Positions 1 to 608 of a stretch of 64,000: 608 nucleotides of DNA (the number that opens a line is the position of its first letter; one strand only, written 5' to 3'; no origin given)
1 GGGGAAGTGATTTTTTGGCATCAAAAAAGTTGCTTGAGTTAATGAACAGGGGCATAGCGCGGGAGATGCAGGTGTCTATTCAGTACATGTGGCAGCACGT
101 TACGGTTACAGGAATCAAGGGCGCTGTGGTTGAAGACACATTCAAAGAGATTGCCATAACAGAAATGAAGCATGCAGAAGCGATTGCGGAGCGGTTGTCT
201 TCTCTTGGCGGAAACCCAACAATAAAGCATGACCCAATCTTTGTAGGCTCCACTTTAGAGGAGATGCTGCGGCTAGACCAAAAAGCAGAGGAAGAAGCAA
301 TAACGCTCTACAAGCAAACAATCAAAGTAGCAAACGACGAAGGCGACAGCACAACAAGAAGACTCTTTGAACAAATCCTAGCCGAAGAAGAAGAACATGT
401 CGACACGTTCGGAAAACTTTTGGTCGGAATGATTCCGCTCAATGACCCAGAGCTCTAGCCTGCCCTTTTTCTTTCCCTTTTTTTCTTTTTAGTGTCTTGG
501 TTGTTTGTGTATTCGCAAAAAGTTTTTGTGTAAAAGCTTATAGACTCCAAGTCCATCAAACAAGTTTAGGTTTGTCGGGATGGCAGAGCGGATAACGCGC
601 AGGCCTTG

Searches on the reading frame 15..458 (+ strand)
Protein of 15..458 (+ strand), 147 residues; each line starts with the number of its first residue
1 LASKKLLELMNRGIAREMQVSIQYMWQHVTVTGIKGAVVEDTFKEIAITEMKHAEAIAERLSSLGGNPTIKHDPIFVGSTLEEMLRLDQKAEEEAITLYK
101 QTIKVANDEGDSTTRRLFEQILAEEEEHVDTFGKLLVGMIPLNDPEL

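Call 24: search_protein_families(library=pfam, proteins=[window:15-458:+], max_evalue=0.0001)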
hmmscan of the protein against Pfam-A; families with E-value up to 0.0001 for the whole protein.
window:15-458:+ (147 aa): 5 families
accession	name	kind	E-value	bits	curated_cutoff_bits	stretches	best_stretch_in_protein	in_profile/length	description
PF00210.30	Ferritin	-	6.7e-30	104.3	24.5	1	8-136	2-136/142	Ferritin-like domain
PF02915.23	Rubrerythrin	-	2.9e-11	44.3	22.8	1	9-136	2-137/137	Rubrerythrin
PF03232.19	COQ7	-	2e-08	34.5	23.5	1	80-136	2-56/169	Ubiquinone biosynthesis protein COQ7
PF13668.12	Ferritin_2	-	4.9e-05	23.9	24.7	0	91-145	12-72/138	Ferritin-like domain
PF12902.13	Ferritin-like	-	5.5e-05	23.6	22.3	0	12-72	3-63/221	Ferritin-like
